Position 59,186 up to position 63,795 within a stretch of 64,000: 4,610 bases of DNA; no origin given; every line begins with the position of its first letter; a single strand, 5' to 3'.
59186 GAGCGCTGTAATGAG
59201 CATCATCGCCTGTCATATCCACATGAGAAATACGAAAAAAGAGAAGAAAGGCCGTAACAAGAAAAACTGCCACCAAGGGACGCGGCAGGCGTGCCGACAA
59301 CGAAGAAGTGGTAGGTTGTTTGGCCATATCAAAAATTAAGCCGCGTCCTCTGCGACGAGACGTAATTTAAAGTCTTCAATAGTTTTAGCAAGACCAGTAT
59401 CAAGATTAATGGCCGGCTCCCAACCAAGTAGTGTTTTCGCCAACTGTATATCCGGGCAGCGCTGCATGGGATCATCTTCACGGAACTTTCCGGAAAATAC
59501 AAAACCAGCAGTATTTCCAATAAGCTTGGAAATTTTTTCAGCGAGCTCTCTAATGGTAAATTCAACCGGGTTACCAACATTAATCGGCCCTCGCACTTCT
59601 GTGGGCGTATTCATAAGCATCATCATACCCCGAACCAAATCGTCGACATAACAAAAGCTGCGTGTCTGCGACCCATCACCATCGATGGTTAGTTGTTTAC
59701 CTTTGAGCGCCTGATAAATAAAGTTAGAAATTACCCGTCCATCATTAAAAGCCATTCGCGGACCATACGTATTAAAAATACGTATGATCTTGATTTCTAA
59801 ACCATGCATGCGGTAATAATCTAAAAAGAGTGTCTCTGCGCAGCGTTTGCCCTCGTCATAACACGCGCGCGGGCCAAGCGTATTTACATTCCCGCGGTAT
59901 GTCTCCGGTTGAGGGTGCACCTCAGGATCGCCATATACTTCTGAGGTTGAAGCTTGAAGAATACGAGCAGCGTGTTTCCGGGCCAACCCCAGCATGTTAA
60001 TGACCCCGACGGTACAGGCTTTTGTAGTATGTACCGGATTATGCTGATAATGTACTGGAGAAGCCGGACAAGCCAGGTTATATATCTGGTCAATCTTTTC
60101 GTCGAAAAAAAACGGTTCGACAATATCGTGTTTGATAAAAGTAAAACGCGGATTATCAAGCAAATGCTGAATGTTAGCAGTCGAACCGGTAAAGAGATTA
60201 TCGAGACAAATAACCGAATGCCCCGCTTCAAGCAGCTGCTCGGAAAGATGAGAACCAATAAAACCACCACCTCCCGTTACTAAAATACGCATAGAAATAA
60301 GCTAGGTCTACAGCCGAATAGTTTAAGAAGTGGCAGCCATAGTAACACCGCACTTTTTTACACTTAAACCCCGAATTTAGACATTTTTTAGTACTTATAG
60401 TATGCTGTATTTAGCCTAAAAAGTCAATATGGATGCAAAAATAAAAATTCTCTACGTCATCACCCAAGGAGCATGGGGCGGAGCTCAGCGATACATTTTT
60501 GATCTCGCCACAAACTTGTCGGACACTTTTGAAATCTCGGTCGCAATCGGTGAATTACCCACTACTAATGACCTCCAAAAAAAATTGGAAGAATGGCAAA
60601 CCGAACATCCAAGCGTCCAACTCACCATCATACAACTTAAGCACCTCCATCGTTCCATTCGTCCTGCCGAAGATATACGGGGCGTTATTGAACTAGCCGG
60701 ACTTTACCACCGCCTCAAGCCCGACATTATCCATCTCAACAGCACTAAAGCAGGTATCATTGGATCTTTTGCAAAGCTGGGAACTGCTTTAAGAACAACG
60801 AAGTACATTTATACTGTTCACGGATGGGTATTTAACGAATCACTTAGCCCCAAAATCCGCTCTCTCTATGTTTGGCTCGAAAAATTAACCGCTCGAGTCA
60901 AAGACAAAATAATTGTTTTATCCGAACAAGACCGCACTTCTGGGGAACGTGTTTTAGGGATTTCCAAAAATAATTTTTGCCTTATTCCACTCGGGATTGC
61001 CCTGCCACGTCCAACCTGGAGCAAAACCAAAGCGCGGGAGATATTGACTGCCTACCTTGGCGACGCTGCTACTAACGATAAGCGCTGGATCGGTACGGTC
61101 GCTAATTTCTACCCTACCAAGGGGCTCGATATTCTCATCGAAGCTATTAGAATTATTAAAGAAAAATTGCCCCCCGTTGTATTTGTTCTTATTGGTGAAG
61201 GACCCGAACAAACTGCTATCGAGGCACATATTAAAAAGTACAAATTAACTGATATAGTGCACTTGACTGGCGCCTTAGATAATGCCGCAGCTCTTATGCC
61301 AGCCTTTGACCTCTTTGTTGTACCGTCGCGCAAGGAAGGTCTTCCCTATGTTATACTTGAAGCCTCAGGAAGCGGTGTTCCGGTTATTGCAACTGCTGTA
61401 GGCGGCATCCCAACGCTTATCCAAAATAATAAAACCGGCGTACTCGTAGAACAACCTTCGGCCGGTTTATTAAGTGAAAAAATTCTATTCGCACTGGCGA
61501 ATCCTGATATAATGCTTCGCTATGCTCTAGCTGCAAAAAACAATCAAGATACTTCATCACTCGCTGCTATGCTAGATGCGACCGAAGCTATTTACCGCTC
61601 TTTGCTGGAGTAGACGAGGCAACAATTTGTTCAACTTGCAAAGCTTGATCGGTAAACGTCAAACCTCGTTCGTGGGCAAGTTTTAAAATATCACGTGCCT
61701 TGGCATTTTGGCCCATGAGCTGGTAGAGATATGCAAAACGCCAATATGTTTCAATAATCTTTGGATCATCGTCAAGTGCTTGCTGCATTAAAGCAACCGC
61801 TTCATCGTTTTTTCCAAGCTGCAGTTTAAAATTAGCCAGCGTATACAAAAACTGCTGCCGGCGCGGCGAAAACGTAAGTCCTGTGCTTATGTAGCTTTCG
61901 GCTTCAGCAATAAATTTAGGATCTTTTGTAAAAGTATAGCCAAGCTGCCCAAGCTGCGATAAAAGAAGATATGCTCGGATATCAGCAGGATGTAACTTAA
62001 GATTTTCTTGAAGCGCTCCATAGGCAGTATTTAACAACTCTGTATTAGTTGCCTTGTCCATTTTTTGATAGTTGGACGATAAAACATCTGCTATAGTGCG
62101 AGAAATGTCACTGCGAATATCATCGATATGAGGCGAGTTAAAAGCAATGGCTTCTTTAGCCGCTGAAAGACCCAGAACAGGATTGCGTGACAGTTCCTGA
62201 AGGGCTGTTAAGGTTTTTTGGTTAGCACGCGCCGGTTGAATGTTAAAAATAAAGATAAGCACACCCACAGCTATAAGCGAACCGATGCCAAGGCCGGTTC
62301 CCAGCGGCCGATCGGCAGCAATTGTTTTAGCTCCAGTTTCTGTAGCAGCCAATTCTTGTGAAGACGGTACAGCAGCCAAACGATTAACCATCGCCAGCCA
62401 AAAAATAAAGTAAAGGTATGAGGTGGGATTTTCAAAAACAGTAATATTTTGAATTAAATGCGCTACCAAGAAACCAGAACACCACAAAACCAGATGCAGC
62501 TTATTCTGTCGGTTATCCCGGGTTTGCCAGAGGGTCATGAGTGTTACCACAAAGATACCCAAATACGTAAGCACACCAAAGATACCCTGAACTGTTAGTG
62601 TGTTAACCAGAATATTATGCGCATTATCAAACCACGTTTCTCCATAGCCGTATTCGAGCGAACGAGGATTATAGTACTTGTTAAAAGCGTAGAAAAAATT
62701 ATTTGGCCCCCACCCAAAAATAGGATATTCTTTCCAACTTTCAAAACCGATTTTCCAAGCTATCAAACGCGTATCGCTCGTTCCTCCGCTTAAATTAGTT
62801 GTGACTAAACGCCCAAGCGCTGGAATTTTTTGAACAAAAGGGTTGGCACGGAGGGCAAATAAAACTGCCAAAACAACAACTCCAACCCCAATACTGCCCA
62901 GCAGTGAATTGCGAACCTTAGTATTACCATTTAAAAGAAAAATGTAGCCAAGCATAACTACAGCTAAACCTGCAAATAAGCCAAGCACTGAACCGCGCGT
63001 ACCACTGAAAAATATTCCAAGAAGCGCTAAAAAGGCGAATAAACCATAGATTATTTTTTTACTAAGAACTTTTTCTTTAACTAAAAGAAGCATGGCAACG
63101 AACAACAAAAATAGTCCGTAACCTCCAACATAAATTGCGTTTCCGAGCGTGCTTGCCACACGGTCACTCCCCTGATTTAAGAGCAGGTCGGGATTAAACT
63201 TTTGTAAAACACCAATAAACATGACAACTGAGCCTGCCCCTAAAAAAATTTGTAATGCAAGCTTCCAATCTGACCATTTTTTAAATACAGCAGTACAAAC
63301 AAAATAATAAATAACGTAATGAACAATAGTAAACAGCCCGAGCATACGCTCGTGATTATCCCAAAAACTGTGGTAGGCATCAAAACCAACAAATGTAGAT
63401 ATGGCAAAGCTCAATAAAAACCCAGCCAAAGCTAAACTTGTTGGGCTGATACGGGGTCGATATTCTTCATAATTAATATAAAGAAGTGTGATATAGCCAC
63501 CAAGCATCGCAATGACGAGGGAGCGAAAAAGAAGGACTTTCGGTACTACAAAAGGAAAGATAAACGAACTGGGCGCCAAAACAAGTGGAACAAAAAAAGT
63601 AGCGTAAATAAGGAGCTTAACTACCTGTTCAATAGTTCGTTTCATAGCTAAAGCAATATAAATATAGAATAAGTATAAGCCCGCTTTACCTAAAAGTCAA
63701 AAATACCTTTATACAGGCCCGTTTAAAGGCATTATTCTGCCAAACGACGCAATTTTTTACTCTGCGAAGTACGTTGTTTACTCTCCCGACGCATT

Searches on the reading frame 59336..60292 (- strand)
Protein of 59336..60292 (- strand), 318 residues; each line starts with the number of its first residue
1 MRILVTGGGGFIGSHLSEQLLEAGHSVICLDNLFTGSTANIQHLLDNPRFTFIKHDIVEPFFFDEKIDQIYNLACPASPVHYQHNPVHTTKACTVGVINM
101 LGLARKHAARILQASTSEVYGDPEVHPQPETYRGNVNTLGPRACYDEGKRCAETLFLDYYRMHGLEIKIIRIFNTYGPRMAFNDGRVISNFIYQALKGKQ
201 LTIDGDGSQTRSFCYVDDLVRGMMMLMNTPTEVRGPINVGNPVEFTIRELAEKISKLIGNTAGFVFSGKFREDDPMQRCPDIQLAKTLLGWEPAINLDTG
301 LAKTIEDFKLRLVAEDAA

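Call 68: search_protein_families(library=pfam, proteins=[window:59336-60292:-], max_evalue=0.0001)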
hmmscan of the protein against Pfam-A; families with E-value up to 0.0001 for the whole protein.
window:59336-60292:- (318 aa): 6 families
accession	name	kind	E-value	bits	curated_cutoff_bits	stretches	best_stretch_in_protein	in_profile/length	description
PF16363.11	GDP_Man_Dehyd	-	7.8e-55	187.1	27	1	4-303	1-331/332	GDP-mannose 4,6 dehydratase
PF01370.27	Epimerase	-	1e-50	172.8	20.9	1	3-240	1-240/240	NAD dependent epimerase/dehydratase family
PF01073.25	3Beta_HSD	-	5.5e-09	35.9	22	1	4-220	1-222/280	3-beta hydroxysteroid dehydrogenase/isomerase family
PF04321.23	RmlD_sub_bind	-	8e-09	35.4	27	1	1-256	1-229/287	RmlD substrate binding domain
PF07993.18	NAD_binding_4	-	9.3e-07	28.7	20.1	0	65-214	87-249/258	Male sterility protein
PF02719.21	Polysacc_synt_2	-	2.8e-06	27.2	20.2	0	3-44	1-42/293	Polysaccharide biosynthesis protein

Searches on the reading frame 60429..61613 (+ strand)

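Call 68: search_protein_families(library=pfam, proteins=[window:60429-61613:+], max_evalue=0.0001)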
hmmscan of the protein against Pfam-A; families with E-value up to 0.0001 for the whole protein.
window:60429-61613:+ (394 aa): 6 families
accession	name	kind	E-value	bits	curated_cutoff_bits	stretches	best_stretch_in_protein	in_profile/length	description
PF00534.26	Glycos_transf_1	-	3.2e-35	121.6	26.4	1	216-369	13-169/172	Glycosyl transferases group 1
PF13692.12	Glyco_trans_1_4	-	2.8e-32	112.4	27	1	219-358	2-142/142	Glycosyl transferases group 1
PF13439.12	Glyco_transf_4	-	3.5e-15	56.9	28.5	1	16-191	1-167/170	Glycosyltransferase Family 4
PF13579.12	Glyco_trans_4_4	-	6.8e-15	56.2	29.7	1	17-189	1-158/158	Glycosyl transferase 4-like domain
PF20706.3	GT4-conflict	-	1.4e-07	31.3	26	1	229-336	210-325/385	Family 4 Glycosyltransferase in conflict systems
PF13477.12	Glyco_trans_4_2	-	2e-06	28.5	23.4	1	64-163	44-137/139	Glycosyl transferase 4-like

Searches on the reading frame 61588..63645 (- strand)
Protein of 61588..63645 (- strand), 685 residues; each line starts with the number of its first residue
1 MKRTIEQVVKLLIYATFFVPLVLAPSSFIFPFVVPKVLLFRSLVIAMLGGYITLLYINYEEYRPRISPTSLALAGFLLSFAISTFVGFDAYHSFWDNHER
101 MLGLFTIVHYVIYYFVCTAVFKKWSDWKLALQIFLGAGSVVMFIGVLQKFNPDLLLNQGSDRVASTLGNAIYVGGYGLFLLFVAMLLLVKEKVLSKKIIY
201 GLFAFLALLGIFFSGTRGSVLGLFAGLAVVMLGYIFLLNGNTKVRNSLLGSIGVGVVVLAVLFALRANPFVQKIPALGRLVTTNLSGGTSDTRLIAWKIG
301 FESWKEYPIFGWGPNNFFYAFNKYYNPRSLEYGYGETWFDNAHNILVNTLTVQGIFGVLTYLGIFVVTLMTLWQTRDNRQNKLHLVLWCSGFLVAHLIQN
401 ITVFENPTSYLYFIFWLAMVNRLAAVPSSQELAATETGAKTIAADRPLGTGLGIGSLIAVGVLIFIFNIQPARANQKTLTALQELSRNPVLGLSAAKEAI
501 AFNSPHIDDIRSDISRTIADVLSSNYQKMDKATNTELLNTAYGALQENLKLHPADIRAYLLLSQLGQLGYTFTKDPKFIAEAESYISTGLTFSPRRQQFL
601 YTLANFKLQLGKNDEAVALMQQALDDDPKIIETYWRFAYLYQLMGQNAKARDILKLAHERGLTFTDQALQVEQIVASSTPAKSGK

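Call 68: search_protein_families(library=pfam, proteins=[window:61588-63645:-], max_evalue=0.0001)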
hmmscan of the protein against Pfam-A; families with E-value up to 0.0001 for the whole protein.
window:61588-63645:- (685 aa): 3 families
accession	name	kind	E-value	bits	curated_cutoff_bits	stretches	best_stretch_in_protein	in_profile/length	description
PF04932.20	Wzy_C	-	8.2e-20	71.5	31.7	1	203-362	2-149/149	O-Antigen ligase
PF14559.12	TPR_19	-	6.3e-08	33.3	25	1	608-656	2-50/68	Tetratricopeptide repeat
PF13181.12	TPR_8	-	6.5e-05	23.2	25.7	0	599-625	3-29/34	Tetratricopeptide repeat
